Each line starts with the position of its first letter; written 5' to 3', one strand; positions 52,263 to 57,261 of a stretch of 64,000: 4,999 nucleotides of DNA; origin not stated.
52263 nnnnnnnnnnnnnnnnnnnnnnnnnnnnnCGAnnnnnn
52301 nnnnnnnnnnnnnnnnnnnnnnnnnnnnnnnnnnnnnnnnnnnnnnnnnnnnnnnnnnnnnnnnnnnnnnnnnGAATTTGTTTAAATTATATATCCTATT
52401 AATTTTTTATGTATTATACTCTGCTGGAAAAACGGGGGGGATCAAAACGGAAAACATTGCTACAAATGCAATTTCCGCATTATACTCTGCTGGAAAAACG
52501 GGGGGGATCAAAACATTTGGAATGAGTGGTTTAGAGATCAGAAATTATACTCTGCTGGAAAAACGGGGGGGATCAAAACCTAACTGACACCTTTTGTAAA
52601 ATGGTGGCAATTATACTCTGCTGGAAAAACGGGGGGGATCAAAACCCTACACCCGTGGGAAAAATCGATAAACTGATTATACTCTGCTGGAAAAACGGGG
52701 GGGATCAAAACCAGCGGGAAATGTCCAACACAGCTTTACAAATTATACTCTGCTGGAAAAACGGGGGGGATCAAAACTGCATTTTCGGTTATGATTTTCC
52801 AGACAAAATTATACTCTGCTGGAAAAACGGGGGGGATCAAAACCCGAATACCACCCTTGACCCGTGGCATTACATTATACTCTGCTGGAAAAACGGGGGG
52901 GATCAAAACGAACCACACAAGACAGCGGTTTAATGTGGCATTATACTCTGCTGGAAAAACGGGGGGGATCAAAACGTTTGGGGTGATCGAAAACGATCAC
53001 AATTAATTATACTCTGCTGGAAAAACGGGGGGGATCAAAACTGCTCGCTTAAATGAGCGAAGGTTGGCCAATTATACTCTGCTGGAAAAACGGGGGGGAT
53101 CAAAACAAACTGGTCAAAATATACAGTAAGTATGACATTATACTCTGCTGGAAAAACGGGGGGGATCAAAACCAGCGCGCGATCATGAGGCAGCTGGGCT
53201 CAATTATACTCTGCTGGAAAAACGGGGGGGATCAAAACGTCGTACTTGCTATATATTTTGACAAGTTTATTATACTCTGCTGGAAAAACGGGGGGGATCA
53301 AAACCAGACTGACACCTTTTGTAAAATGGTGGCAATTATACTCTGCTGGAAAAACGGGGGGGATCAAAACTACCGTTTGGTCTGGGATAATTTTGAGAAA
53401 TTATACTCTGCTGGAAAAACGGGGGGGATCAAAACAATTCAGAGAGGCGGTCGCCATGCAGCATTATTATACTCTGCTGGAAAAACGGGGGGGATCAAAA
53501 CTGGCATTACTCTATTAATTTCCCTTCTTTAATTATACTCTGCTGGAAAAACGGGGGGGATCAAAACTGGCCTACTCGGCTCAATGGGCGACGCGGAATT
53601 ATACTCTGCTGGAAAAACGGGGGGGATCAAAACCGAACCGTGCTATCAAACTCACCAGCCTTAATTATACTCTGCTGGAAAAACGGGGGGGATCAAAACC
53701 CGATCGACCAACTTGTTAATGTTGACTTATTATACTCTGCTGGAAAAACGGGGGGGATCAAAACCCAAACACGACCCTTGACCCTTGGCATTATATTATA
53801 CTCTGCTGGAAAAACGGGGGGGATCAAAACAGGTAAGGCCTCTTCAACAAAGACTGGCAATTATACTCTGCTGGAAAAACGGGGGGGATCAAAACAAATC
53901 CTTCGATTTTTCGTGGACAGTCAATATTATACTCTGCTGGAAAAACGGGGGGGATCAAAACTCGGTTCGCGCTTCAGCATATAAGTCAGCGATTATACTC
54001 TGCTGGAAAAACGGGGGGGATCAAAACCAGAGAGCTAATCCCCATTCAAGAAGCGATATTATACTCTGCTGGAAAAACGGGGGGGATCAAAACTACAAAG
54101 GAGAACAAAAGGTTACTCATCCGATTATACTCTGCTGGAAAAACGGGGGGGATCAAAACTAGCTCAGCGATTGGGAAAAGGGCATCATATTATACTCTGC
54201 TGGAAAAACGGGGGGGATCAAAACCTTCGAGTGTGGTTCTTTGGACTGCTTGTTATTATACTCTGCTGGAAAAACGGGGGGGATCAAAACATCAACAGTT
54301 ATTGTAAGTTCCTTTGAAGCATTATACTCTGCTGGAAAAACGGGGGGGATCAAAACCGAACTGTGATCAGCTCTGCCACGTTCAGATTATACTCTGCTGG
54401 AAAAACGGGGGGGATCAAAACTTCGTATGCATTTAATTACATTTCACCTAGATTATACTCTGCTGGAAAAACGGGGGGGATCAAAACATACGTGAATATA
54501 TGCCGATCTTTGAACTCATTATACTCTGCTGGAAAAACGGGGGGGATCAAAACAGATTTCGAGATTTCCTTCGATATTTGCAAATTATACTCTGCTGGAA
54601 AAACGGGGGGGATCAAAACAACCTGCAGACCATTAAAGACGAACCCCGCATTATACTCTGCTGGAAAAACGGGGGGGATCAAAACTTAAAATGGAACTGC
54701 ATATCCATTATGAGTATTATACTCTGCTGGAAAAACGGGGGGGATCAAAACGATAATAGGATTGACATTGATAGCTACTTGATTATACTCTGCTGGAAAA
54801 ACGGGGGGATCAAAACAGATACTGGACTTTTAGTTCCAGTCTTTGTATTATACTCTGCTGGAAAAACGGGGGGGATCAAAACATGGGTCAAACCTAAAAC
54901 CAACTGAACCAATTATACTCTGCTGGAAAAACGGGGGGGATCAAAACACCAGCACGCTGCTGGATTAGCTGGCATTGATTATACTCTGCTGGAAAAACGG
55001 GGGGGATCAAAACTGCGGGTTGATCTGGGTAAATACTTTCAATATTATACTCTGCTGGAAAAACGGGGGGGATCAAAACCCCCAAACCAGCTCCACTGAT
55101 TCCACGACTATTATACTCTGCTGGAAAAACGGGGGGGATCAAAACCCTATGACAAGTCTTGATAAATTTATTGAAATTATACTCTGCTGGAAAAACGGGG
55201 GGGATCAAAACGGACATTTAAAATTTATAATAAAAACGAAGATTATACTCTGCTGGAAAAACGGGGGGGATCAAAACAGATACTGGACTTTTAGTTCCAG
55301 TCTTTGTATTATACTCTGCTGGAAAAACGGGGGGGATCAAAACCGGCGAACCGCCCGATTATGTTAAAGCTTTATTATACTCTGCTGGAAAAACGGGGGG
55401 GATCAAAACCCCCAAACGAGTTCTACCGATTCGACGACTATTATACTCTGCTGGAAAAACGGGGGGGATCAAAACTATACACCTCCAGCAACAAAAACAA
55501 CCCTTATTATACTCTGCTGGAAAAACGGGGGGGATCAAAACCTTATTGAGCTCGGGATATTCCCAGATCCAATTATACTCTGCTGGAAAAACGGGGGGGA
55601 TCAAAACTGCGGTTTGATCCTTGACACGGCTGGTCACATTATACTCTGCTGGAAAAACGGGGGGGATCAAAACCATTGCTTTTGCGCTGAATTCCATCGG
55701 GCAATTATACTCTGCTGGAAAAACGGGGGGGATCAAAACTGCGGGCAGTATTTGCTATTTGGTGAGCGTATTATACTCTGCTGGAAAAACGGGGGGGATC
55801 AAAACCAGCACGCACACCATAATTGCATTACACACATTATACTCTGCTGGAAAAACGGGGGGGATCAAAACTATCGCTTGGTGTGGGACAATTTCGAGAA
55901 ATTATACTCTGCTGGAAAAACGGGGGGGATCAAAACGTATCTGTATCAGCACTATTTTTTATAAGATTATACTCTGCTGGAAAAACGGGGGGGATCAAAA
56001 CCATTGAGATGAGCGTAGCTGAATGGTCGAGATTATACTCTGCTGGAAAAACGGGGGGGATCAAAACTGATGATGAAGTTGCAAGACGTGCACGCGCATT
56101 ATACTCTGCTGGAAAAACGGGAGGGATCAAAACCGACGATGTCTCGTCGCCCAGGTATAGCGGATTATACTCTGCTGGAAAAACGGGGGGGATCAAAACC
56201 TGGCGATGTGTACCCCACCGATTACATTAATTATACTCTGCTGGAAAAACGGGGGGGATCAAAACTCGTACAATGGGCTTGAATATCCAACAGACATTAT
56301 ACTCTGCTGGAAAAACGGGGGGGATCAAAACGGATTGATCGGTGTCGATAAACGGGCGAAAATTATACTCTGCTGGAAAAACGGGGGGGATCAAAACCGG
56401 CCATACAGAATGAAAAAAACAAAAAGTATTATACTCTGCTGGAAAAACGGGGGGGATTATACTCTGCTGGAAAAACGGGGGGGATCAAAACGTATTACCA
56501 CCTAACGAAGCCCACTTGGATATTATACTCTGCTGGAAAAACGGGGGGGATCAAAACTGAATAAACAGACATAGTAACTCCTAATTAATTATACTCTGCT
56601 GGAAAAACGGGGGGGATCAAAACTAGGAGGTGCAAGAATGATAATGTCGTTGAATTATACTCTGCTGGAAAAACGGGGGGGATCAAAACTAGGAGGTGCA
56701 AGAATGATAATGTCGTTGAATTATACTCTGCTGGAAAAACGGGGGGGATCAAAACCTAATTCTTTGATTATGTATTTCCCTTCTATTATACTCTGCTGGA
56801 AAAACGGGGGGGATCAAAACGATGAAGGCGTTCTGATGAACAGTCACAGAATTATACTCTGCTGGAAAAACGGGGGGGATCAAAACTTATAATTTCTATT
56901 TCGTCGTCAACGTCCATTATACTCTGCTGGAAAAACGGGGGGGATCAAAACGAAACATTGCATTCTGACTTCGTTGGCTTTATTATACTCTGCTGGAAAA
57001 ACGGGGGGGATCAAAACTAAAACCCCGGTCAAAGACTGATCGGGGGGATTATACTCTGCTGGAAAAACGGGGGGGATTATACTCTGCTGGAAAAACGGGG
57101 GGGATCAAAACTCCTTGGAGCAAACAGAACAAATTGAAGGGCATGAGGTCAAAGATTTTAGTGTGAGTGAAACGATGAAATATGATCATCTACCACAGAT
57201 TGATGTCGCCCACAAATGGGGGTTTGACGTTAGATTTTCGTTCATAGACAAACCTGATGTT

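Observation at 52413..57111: Every repeat ends in a perfect TATAAT -10 box, pointing to repeat-embedded promoters and antisense crRNA transcription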

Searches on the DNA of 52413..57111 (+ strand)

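Call 33: search_dna_similar(query=window:52413-57111:+, collection=phages, mode=distant, max_evalue=1, max_rows=20)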
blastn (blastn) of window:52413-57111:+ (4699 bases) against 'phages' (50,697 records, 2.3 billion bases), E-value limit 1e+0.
Records with a match: 47; places in all: 47; records where one place covers at least 80% of the query: 0.
Best place of each record, by identity: >=99% 2; 95-99% 7; 90-95% 26; 80-90% 12.
By first word of the organism name: Microviridae 19; Gokushovirus 7; bajarodmic 4; Dulem 4; Gokushovirinae 3; Capybara 2; Apis 1; Sigmofec 1; Chifec 1; Rattus 1; and 4 more.
By host as written in the record: - 18; Ciona robusta 6; Peromyscus fraterculus 3; Homo sapiens 3; bird 2; Varecia variegata 2; Hydrochoerus hydrochaeris 2; Apis mellifera linguistica 1; and 10 more.
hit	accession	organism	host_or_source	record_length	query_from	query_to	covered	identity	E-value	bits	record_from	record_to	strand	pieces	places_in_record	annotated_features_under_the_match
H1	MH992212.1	Apis mellifera associated microvirus 10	Apis mellifera linguistica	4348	103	151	1%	81.6%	3e-2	49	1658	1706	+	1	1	major capsid protein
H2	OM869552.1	Sigmofec virus UA08Rod_5336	Sigmodon arizonae feces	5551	95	139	1%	86.7%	3e-2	49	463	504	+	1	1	major capsid protein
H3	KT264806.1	Gokushovirus WZ-2015a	bird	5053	103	149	1%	80.9%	4e-1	46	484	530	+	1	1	VP1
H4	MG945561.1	Microviridae sp.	dog feces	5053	103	149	1%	80.9%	4e-1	46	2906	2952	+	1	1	similar to VP1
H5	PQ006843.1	bajarodmic virus 632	Chaetodipus arenarius feces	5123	95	134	1%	87.5%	1e-2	51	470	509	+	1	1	major capsid protein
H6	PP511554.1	Dulem virus 165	Varecia variegata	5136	102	143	1%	83.3%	4e-1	46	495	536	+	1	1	major capsid protein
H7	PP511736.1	Dulem virus 165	Lemur catta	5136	102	143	1%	83.3%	4e-1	46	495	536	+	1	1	major capsid protein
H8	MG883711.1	Microviridae sp.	pig feces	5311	102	136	1%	91.4%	1e-2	51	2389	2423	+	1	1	putative VP1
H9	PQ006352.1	bajarodmic virus 248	Peromyscus fraterculus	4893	103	135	1%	97.0%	2e-4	56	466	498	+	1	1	major capsid protein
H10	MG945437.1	Microviridae sp.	yak feces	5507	99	135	1%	86.5%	4e-1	46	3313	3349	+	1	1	similar to VP1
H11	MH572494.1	Microviridae sp.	Ciona robusta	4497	103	134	1%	96.9%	8e-4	55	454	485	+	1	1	major capsid protein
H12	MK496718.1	Capybara microvirus Cap1_SP_128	Hydrochoerus hydrochaeris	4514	103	134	1%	96.9%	1e-2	51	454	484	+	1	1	major capsid protein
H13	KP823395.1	Gokushovirinae GAIR4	-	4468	103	135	1%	93.9%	3e-3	52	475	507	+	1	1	putative major capsid protein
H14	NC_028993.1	Gokushovirinae GAIR4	-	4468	103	135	1%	93.9%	3e-3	52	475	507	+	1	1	putative major capsid protein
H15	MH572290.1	Microviridae sp.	Ciona robusta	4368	103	135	1%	93.9%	3e-3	52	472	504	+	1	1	major capsid protein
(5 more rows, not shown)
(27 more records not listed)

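Call 34: search_dna_similar(query=window:52413-57111:+, collection=phages, mode=distant, max_evalue=10, max_rows=60, rows=spread)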
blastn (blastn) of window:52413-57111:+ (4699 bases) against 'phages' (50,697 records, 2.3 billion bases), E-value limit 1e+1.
Records with a match: 132; places in all: 133; records where one place covers at least 80% of the query: 0.
Best place of each record, by identity: >=99% 3; 95-99% 7; 90-95% 43; 80-90% 79.
By first word of the organism name: Microviridae 37; Dulem 22; bajarodmic 21; Gokushovirus 7; Gokushovirinae 6; Erwinia 5; Prochlorococcus 4; Dipodfec 3; Mycobacterium 3; Capybara 3; and 14 more.
By host as written in the record: - 52; Varecia variegata 9; Ciona robusta 9; Peromyscus fraterculus 7; Homo sapiens 4; Propithecus coquereli 4; Erwinia amylovora SNUABM_01 3; Lemur catta 3; and 23 more.
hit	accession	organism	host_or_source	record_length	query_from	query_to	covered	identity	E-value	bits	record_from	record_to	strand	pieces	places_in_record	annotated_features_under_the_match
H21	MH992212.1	Apis mellifera associated microvirus 10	Apis mellifera linguistica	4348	103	151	1%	81.6%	3e-2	49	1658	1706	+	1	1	major capsid protein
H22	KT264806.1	Gokushovirus WZ-2015a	bird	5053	103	149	1%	80.9%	4e-1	46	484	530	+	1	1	VP1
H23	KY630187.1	Serratia phage BF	Serratia marcescens UCC2017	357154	1478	1522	1%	80.0%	5e+0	42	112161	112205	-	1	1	deoxynucleotide monophosphate kinase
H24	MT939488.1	Erwinia phage pEa_SNUABM_50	Erwinia amylovora SNUABM_01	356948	1478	1522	1%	80.0%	5e+0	42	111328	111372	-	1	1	putative deoxynucleotide monophosphatase kinase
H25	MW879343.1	Erwinia phage pEa_SNUABM_44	Erwinia amylovora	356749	1478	1522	1%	80.0%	5e+0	42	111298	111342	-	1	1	hypothetical protein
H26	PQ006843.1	bajarodmic virus 632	Chaetodipus arenarius feces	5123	95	134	1%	87.5%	1e-2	51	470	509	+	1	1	major capsid protein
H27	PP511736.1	Dulem virus 165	Lemur catta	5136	102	143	1%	83.3%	4e-1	46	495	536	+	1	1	major capsid protein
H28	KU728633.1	Mycobacterium phage Bipper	Mycobacterium smegmatis mc2 155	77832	4581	4618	1%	85.4%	5e+0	42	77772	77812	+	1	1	none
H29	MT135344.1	Microvirus sp.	porcine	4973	630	667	1%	84.2%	1e+0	43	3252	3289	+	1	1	putative VP1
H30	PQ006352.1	bajarodmic virus 248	Peromyscus fraterculus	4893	103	135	1%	97.0%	2e-4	56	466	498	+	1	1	major capsid protein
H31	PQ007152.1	bajarodmic virus 903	Neotoma bryanti feces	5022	100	136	1%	86.5%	5e+0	42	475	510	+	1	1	major capsid protein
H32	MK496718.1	Capybara microvirus Cap1_SP_128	Hydrochoerus hydrochaeris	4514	103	134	1%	96.9%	1e-2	51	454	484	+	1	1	major capsid protein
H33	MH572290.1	Microviridae sp.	Ciona robusta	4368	103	135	1%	93.9%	3e-3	52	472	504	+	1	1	major capsid protein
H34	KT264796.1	Gokushovirus WZ-2015a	Homo sapiens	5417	100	131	1%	93.8%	1e-2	50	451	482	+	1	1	VP1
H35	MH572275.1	Microviridae sp.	Ciona robusta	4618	102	134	1%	90.9%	1e-1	47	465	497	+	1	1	major capsid protein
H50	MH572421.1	Microviridae sp.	Ciona robusta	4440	103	131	1%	96.6%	3e-2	49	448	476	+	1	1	major capsid protein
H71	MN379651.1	Chicken microvirus mg8_109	Gallus gallus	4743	962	990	1%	93.1%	4e-1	45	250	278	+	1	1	major capsid protein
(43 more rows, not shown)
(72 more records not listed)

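Call 35: get_annotated_region(hit=H30, flank=60)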
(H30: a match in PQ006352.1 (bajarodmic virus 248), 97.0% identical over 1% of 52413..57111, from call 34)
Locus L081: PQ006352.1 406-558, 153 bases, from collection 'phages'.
description: Bajarodmic virus 248 isolate BGG_02_74, complete genome.
organism: bajarodmic virus 248 (NCBI taxid 3343146)
taxonomy: Viruses; Monodnaviria; Sangervirae; Phixviricota; Malgrandaviricetes; Petitvirales; Microviridae; Microvirus
host: Peromyscus fraterculus; source: feces; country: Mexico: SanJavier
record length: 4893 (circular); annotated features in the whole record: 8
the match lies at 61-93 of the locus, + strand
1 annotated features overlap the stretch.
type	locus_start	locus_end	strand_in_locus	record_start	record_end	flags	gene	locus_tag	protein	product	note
CDS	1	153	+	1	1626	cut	-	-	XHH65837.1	major capsid protein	-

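Call 36: get_annotated_region(hit=H71, flank=60)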
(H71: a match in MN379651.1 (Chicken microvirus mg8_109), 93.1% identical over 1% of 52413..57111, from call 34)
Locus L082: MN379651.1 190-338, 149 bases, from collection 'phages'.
description: Chicken microvirus mg8_109, complete genome.
organism: Chicken microvirus mg8_109 (NCBI taxid 2720932)
taxonomy: Viruses; Monodnaviria; Sangervirae; Phixviricota; Malgrandaviricetes; Petitvirales; Microviridae; Microvirus
host: Gallus gallus; source: tracheal swab; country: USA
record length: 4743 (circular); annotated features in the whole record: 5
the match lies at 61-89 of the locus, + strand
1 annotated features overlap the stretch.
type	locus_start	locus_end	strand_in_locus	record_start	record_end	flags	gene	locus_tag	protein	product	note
CDS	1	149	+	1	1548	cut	-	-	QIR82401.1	major capsid protein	similar to PHA00363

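Call 37: get_annotated_region(hit=H29, flank=60)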
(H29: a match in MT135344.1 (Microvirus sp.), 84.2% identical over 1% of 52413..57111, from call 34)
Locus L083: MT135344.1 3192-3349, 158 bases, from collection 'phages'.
description: UNVERIFIED: Microvirus sp. isolate VIRES_GZ01_2265107, complete genome.
organism: Microvirus sp. (NCBI taxid 2202559)
taxonomy: Viruses; Monodnaviria; Sangervirae; Phixviricota; Malgrandaviricetes; Petitvirales; Microviridae
host: porcine; source: -; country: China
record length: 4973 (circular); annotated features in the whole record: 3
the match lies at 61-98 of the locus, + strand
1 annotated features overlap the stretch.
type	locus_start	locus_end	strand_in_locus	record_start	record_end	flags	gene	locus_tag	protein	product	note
CDS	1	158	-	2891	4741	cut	-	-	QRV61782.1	putative VP1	-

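Call 38: get_annotated_region(hit=H50, flank=60)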
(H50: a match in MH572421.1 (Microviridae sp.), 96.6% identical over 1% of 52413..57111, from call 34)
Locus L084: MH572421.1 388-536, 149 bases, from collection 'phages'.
description: Microviridae sp. isolate SD_MC_21, complete genome.
organism: Microviridae sp. (NCBI taxid 2202644)
taxonomy: Viruses; Monodnaviria; Sangervirae; Phixviricota; Malgrandaviricetes; Petitvirales; Microviridae
host: Ciona robusta; source: Ciona robusta intestinal tract; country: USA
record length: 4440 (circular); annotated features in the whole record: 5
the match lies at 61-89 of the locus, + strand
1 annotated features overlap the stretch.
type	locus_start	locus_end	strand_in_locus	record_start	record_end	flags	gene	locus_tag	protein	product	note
CDS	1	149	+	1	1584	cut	-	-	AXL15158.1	major capsid protein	similar to PHA00363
